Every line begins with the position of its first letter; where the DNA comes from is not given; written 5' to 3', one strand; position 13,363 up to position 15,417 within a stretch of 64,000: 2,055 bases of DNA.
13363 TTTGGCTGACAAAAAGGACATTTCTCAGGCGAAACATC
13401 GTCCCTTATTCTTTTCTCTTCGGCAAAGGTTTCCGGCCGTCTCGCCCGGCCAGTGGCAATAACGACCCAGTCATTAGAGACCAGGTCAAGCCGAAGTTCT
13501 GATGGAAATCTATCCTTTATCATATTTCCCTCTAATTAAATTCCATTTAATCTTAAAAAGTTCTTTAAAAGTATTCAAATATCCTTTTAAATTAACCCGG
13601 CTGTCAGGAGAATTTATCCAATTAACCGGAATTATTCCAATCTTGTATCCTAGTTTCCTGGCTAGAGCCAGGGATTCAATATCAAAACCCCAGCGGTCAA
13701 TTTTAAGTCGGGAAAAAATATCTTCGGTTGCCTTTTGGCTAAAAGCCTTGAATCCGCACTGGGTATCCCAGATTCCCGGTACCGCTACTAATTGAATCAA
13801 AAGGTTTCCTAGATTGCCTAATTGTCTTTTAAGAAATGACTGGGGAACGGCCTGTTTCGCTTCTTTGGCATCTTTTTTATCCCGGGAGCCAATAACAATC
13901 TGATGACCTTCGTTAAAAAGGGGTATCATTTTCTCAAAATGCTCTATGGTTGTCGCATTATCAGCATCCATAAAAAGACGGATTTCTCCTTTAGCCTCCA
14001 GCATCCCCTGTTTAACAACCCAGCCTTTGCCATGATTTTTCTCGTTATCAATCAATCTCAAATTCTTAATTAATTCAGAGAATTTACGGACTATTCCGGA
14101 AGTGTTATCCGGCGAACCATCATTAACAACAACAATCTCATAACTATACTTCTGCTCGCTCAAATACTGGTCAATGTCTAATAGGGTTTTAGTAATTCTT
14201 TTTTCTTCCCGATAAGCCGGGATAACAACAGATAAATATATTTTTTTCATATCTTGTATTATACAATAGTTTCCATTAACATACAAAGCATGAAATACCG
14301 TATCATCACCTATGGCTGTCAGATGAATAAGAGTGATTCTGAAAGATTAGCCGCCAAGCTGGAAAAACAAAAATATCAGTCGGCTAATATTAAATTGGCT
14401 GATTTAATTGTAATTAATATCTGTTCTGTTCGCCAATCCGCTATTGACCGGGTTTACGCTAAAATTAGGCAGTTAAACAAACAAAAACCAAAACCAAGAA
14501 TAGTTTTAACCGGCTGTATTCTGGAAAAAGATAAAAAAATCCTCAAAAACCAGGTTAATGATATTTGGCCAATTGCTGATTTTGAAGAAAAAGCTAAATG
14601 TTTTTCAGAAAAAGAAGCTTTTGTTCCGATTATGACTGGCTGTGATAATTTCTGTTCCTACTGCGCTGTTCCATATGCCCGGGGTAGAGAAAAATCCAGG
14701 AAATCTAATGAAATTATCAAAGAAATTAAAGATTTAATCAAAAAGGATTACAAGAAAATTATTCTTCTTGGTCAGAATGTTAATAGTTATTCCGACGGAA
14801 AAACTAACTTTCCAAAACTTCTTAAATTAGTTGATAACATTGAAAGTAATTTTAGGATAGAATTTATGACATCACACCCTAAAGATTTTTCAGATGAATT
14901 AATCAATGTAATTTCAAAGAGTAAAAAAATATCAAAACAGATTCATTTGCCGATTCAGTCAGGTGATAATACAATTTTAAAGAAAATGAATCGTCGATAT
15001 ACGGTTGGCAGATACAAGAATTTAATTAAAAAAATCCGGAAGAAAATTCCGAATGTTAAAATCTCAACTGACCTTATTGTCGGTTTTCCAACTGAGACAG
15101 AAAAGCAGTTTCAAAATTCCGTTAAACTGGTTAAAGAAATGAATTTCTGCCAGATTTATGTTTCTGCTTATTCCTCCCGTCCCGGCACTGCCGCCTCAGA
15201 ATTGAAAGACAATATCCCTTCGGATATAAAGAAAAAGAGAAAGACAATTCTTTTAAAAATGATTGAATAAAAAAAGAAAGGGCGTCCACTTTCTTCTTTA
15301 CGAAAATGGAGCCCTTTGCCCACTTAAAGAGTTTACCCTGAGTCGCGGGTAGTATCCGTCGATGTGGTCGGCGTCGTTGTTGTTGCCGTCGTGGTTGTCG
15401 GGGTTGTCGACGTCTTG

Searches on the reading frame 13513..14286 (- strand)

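Call 15: search_protein_families(library=pfam, proteins=[window:13513-14286:-], max_evalue=0.01)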
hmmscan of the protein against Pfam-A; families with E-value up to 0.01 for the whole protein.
window:13513-14286:- (258 aa): 3 families
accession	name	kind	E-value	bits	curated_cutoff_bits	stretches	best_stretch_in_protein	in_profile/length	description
PF00535.33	Glycos_transf_2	-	1.3e-31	110.2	23.3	1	19-191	1-168/168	Glycosyl transferase family 2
PF10111.15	Glyco_tranf_2_2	-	2.7e-11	43.9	27.3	1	19-123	1-105/276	Glycosyltransferase like family 2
PF13641.12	Glyco_tranf_2_3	-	5.9e-08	33.4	27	1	18-137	3-125/230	Glycosyltransferase like family 2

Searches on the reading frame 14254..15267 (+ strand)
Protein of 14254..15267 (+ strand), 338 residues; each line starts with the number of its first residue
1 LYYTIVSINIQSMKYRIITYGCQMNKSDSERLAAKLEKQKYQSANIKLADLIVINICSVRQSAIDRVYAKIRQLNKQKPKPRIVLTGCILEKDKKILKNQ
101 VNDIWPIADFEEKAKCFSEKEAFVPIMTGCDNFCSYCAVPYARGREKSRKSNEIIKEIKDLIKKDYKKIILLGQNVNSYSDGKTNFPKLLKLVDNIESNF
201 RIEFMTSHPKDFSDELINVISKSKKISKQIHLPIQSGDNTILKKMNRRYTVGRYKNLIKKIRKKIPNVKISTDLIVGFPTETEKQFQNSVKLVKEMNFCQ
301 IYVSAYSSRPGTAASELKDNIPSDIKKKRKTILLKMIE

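Call 15: search_protein_families(library=pfam, proteins=[window:14254-15267:+], max_evalue=0.01)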
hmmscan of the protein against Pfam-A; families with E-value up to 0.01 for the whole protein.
window:14254-15267:+ (338 aa): 3 families
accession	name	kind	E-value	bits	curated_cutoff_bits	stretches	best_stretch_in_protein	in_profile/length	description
PF04055.27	Radical_SAM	-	3.2e-29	102.7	29.5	1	124-292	1-165/166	Radical SAM superfamily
PF00919.26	UPF0004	-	6.3e-23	81.1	27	1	14-101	1-90/98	Uncharacterized protein family UPF0004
PF10083.14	DUF2321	-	0.0021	18.1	24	0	129-169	65-105/157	Uncharacterized protein conserved in bacteria (DUF2321)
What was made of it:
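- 14254..15270 (+): MiaB-like radical-SAM methylthiotransferase without a TRAM domain (context gene). The public gene call starts at 14290. Pfam finds UPF0004 and Radical_SAM only (call 15).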

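Call 64: search_protein_families(library=ncbifam, proteins=[window:14254-15267:+], max_evalue=0.00001)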
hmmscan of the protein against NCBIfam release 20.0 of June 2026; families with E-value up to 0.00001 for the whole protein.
window:14254-15267:+ (338 aa): 18 families
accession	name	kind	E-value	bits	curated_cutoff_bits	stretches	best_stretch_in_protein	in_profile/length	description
TIGR00089.1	TIGR00089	subfamily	8.3e-113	377.4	251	2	112-336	131-358/429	MiaB/RimO family radical SAM methylthiotransferase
TIGR01574.1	miaB-methiolase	equivalog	7.9e-101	338.2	355.3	2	114-335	136-364/437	tRNA (N6-isopentenyl adenosine(37)-C2)-methylthiotransferase MiaB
NF010916.0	PRK14336.1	equivalog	4.5e-90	302.4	606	1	14-333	3-341/418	tRNA (N6-isopentenyl adenosine(37)-C2)-methylthiotransferase MiaB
TIGR01579.1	MiaB-like-C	equivalog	2.1e-86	290.8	357.05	2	110-335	128-357/416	tRNA (N(6)-L-threonylcarbamoyladenosine(37)-C(2))-methylthiotransferase MtaB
TIGR01578.1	MiaB-like-B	hypoth_equivalog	2.3e-72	244.1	314.7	2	123-337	136-352/421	tRNA (N(6)-L-threonylcarbamoyladenosine(37)-C(2))-methylthiotransferase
TIGR01125.1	TIGR01125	equivalog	2.5e-65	221.2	356.95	2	116-336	132-356/432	30S ribosomal protein S12 methylthiotransferase RimO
TIGR04014.1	B12_SAM_MJ_0865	equivalog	9.8e-22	77.3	360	1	126-324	165-364/434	methyl-coenzyme M reductase glutamine C-methyltransferase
TIGR04013.1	B12_SAM_MJ_1487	hypoth_equivalog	1.4e-21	76.8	251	1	113-337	140-373/382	TIGR04013 family B12-binding domain/radical SAM domain-containing protein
TIGR04479.1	bcpD_PhpK_rSAM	subfamily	6.2e-17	61.1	600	1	111-296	227-409/504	PhpK family radical SAM P-methyltransferase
TIGR03471.1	HpnJ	equivalog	1.8e-10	40.3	577.6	1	126-313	200-382/472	hopanoid biosynthesis associated radical SAM protein HpnJ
TIGR04072.2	rSAM_ladder_B12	equivalog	2e-10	39.9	360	1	119-302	176-355/443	lipid biosynthesis B12-binding/radical SAM protein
NF006385.0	PRK08629.1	equivalog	2.4e-10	39.8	355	1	129-302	61-232/439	coproporphyrinogen III oxidase family protein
TIGR01212.1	TIGR01212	equivalog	2.9e-09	36.5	180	1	133-298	42-207/302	tRNA modification radical SAM protein MnmL/YtqA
TIGR00539.1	hemN_rel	equivalog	2.6e-08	33.3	205.4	1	130-322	10-205/361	radical SAM family heme chaperone HemW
NF038361.1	rSAM_Sden_1168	equivalog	6e-08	31.7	575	1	128-312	289-467/560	Sden_1168 family B12-binding radical SAM P-methyltransferase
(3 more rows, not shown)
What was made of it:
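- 14254..15270 (+): NCBIfam MiaB scores 338 bits against a cut-off of 355 (call 64).
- On MiaB (ms2i6A37 methylthiotransferase): The MiaB equivalog scores 338 bits against a cut-off of 355 (call 64).
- Checked: Its best NCBIfam equivalog is MiaB, just under the cut-off (call 64).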
